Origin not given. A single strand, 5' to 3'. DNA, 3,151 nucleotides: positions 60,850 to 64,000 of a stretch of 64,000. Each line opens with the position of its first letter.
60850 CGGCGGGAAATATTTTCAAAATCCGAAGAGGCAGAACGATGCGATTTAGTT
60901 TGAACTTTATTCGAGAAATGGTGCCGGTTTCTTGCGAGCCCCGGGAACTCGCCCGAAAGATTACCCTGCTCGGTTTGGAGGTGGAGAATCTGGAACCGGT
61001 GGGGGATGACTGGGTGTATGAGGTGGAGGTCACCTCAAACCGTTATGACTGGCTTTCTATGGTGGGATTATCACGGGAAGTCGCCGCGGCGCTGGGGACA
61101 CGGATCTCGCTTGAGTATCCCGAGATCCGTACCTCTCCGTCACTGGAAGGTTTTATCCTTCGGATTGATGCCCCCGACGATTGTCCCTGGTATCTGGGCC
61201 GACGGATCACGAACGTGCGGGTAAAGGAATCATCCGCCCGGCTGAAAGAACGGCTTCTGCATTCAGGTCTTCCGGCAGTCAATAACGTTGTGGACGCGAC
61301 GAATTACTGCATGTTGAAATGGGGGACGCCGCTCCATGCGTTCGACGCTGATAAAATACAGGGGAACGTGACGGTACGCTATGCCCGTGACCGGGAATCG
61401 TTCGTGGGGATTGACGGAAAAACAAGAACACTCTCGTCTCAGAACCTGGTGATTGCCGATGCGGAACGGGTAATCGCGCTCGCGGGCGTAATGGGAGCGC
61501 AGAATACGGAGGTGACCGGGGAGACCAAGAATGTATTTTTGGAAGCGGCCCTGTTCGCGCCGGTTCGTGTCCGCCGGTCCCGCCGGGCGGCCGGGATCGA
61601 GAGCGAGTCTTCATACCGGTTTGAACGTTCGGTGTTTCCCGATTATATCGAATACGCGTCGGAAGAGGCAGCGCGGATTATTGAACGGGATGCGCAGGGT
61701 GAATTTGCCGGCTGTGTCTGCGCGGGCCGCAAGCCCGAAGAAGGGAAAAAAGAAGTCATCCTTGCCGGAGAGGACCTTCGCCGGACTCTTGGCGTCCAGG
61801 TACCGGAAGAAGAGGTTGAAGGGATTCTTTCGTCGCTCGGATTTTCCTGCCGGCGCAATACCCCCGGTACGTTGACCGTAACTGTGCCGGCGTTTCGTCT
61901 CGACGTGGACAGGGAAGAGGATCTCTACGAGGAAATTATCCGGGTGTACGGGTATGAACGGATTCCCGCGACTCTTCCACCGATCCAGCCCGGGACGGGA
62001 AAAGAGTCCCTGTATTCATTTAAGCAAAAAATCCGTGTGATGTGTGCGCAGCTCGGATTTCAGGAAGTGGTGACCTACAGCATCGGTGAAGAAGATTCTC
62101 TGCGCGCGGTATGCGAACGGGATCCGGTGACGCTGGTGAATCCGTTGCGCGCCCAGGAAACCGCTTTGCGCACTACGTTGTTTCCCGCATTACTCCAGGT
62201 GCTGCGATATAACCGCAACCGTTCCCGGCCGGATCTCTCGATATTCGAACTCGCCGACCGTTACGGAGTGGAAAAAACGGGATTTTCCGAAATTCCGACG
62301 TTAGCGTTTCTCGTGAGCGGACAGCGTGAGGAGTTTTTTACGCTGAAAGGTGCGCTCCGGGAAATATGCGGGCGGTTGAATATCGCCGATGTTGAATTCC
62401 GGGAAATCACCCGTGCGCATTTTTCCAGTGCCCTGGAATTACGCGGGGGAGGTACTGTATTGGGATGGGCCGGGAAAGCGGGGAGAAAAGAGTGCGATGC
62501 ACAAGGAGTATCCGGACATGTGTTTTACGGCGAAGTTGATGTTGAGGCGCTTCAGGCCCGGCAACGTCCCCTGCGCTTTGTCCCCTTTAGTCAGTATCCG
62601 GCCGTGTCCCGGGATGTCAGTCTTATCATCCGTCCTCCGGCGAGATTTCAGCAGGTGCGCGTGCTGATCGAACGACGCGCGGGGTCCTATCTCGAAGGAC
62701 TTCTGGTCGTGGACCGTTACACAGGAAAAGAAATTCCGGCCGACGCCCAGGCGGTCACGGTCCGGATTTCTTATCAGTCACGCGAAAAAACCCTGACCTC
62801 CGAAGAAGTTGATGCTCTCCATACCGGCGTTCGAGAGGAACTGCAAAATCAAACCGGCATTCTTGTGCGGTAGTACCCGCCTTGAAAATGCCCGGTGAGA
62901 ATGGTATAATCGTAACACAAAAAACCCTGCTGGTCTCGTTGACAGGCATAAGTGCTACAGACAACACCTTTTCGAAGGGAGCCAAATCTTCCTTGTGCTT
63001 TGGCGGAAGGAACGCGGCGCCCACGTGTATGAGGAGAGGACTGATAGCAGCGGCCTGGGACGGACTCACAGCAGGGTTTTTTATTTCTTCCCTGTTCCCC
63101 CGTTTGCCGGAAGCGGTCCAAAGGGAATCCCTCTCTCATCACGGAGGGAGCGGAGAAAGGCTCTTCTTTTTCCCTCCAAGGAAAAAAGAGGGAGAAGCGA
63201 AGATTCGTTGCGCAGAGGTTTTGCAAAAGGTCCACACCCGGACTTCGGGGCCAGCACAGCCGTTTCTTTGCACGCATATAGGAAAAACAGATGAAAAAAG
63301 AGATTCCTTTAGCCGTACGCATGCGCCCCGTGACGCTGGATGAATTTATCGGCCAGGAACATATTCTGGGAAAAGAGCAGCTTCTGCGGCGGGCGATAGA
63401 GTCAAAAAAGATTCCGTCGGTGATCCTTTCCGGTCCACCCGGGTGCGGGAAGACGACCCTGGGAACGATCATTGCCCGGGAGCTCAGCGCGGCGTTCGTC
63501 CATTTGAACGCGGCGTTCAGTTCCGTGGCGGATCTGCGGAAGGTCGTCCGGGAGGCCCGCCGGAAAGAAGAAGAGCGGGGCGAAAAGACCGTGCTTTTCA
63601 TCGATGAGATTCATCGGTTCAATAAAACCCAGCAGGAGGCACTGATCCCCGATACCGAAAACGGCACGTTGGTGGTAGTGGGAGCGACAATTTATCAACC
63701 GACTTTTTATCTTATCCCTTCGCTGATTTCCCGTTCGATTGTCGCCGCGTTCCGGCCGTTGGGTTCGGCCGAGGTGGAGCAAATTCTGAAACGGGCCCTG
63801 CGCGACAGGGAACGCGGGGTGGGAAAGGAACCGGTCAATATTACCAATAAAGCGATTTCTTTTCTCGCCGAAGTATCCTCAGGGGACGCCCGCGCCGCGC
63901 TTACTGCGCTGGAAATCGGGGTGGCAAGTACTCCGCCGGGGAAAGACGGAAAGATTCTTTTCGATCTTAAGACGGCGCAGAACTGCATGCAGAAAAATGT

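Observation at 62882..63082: Consensus promoter driving a ~165-nt non-coding transcript whose ends form an 8-bp helix directly abutting a U6 tract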

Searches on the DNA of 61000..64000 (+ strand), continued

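Call 25: search_with_rna_model(model_id=R1, sources=[window, L002, L004, L005, L007, L008, L010, L011, L012, L013, L015, L017, L018, L019, L020, L021, L022, L023, L024, L025, L026, L028, L029, L030, L032, L033, L034, L035, L036, L037, L038, L043, L044, L045, L047, L049, L051, L053, L055, L058, L059, L062, L063, L065, L066, L067, L070], max_evalue=1e-12, make_alignment=true)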
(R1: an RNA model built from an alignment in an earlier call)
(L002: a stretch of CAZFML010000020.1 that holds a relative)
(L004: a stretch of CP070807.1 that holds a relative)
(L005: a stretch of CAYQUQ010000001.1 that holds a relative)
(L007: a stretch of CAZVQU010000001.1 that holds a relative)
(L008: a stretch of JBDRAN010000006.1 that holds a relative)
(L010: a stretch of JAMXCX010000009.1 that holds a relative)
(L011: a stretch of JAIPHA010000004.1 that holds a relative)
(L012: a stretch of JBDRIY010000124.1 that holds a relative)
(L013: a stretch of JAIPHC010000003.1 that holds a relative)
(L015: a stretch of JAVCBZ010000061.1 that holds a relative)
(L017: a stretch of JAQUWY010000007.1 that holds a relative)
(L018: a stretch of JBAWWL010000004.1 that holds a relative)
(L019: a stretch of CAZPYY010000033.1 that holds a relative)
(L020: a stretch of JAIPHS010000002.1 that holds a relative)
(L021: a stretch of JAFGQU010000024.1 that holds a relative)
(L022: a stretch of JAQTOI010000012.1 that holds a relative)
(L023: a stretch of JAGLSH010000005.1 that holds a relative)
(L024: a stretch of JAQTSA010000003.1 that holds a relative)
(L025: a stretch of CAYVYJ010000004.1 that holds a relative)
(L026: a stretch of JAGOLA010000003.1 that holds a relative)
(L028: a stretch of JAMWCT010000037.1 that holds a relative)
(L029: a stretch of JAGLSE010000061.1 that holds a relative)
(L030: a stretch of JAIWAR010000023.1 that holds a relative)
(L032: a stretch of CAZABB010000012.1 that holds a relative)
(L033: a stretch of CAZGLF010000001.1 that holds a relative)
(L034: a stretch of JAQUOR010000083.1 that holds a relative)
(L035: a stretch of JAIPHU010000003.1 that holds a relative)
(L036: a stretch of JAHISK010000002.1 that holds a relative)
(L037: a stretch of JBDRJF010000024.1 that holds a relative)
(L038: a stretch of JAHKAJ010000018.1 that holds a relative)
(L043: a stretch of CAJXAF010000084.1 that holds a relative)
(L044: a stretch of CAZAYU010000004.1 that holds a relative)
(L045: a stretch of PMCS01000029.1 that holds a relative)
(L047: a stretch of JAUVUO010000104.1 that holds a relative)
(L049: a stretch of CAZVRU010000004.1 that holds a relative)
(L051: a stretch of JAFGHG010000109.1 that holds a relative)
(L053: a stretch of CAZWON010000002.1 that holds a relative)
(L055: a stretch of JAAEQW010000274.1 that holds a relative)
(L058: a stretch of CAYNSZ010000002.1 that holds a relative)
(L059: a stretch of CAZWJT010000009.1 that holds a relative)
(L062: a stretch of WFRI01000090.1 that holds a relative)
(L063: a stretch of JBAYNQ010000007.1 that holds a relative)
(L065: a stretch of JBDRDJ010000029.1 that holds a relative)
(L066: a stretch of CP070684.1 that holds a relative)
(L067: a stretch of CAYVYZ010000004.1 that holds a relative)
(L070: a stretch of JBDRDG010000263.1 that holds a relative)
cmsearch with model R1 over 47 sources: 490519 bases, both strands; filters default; matches with E-value up to 1e-12: 48.
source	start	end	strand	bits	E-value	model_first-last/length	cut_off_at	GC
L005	6046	6211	+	165.5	3.5e-36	1-166/166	no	0.55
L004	6147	6312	+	164.9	4.8e-36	1-166/166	no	0.55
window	62917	63082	+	163.9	8.5e-36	1-166/166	no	0.54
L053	6029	6193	+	163.9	8.5e-36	1-166/166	no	0.53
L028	6037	6204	+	163.8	8.8e-36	1-166/166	no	0.46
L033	6050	6215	+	163.3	1.2e-35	1-166/166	no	0.51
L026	6083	6247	+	161.8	2.5e-35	1-166/166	no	0.56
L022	6091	6255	+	159.7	7.9e-35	1-166/166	no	0.53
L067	6032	6197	+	158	1.9e-34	1-166/166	no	0.54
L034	2667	2831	+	157.6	2.4e-34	1-166/166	no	0.55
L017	6086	6251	+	156.3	4.9e-34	1-166/166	no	0.49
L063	2865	3030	+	156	5.8e-34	1-166/166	no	0.46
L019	6212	6376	+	154.4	1.3e-33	1-166/166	no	0.52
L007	6093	6258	+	154.4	1.3e-33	1-166/166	no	0.48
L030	4278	4441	+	153.8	1.9e-33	1-166/166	no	0.49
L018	6080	6246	+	153.3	2.5e-33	1-166/166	no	0.53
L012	6345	6510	+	152.9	3e-33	1-166/166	no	0.49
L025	6095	6258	+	150.1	1.3e-32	1-166/166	no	0.48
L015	6081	6243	+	149.5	1.9e-32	1-166/166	no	0.47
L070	6029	6193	+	148.5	3.1e-32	1-166/166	no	0.53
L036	6085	6247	+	148.5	3.2e-32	1-166/166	no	0.45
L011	6054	6214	+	148.3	3.5e-32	1-166/166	no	0.48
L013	6054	6214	+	148.2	3.7e-32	1-166/166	no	0.48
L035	6066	6227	+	147.8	4.5e-32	1-166/166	no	0.44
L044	6045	6209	+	147.8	4.7e-32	1-166/166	no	0.42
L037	6074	6237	+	145.4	1.7e-31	1-166/166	no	0.46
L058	6080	6243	+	144.7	2.5e-31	1-166/166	no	0.55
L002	2676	2843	+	144.2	3.1e-31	1-166/166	no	0.48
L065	6242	6406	+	142.8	6.9e-31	1-166/166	no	0.49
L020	6068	6229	+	142.2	9.1e-31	1-166/166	no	0.44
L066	6074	6237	+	140.6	2.2e-30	1-166/166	no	0.55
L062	6124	6288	+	139.3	4.3e-30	1-166/166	no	0.47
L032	7346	7510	+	139.1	4.9e-30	1-166/166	no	0.55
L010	6115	6280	+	138.6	6.6e-30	1-166/166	no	0.47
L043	2354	2519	+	138.5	6.6e-30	1-166/166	no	0.48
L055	6083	6248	+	138.4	7.3e-30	1-166/166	no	0.44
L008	6211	6373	+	138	8.8e-30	1-166/166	no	0.5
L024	4778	4943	+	137.4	1.2e-29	1-166/166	no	0.51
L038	6050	6217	+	137.3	1.3e-29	1-166/166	no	0.46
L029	6201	6365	+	136.7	1.8e-29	1-166/166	no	0.42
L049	6034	6201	+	134.4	6.2e-29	1-166/166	no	0.51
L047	3361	3526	+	132.4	1.7e-28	1-166/166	no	0.43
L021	8695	8860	+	131.5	2.9e-28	1-166/166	no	0.53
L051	6126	6292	+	130.8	4.2e-28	1-166/166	no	0.4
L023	6087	6249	+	130.7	4.4e-28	1-166/166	no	0.48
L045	6833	6993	+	97.4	2.5e-20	1-166/166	no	0.48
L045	6326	6458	+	86.8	7.3e-18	1-166/166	no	0.49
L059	6041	6196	+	75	4e-15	1-166/166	no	0.54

Alignment A4: 48 matches aligned to the model, 186 columns, each read 5' to 3' on its own strand. Consensus structure (alignment columns), stored with it:
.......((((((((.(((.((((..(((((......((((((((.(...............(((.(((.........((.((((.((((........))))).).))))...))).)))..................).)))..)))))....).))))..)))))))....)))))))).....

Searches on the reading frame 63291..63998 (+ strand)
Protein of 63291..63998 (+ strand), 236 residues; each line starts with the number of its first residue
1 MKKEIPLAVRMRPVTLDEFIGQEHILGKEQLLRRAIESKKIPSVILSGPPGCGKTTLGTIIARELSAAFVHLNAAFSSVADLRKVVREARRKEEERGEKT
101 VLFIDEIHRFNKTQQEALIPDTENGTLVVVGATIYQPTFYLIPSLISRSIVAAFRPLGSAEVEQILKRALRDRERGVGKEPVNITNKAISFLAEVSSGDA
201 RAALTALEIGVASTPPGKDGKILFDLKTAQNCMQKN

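Call 36: search_protein_families(library=ncbifam, proteins=[window:63291-63998:+], max_evalue=0.00001)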
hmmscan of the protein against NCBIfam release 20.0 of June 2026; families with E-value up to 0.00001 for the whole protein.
window:63291-63998:+ (236 aa): 51 families (the best 25 are shown)
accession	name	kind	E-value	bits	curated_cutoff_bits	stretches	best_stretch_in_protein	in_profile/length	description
NF009881.0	PRK13341.1-2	equivalog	1.2e-76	258.1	651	1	3-235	14-246/736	AAA family ATPase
NF009883.0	PRK13341.1-4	equivalog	9.2e-73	245.3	668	1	2-235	16-249/729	AAA family ATPase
NF009882.0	PRK13341.1-3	equivalog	3.6e-61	207.2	1197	1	3-235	16-248/734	AAA family ATPase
NF009880.0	PRK13341.1-1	equivalog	2.4e-37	128.6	891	1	4-210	5-203/599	AAA family ATPase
NF001679.0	PRK00440.1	equivalog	1.8e-19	70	303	1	9-210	10-208/322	replication factor C small subunit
NF003229.0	PRK04195.1-5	equivalog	3.2e-19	69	280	1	2-212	2-213/413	replication factor C large subunit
NF000868.0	PRK00080.1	equivalog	7.1e-19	67.9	282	1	8-127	16-131/330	Holliday junction branch migration DNA helicase RuvB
TIGR00635.1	ruvB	equivalog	1.7e-16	60.1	299.05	1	15-127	2-110/305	Holliday junction branch migration DNA helicase RuvB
NF009067.0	PRK12402.1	equivalog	8.6e-16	57.8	317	1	10-84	8-79/340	replication factor C small subunit 2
NF011523.0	PRK14962.1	equivalog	5.8e-15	55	576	1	72-209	91-221/474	DNA polymerase III subunits gamma and tau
NF003230.0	PRK04195.1-6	equivalog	8.4e-15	54.4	441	1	10-209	7-204/494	replication factor C large subunit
TIGR02397.1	dnaX_nterm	equivalog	1.7e-14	53.8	250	1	6-65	3-60/355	DNA polymerase III subunit gamma/tau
NF011524.0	PRK14963.1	equivalog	6.8e-13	48.5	601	1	10-63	7-58/647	DNA polymerase III subunits gamma and tau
NF011514.0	PRK14953.1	equivalog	7.7e-12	44.9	536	1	5-66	4-63/488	DNA polymerase III subunits gamma and tau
NF003157.0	PRK04132.1-2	equivalog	2.5e-11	42.2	1103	1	6-58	4-53/864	replication factor C small subunit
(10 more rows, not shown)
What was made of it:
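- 63291..64000 (+): 5' part of the rarA-type AAA+ ATPase gene, the conserved downstream neighbour. It may be co-transcribed by read-through. NCBIfam PRK13341-series models, E = 1e-76 (call 36).
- Checked: The downstream gene matches RarA-type AAA+ ATPase models (PRK13341 series, E = 1e-76; it is partial because the window ends) (call 36).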
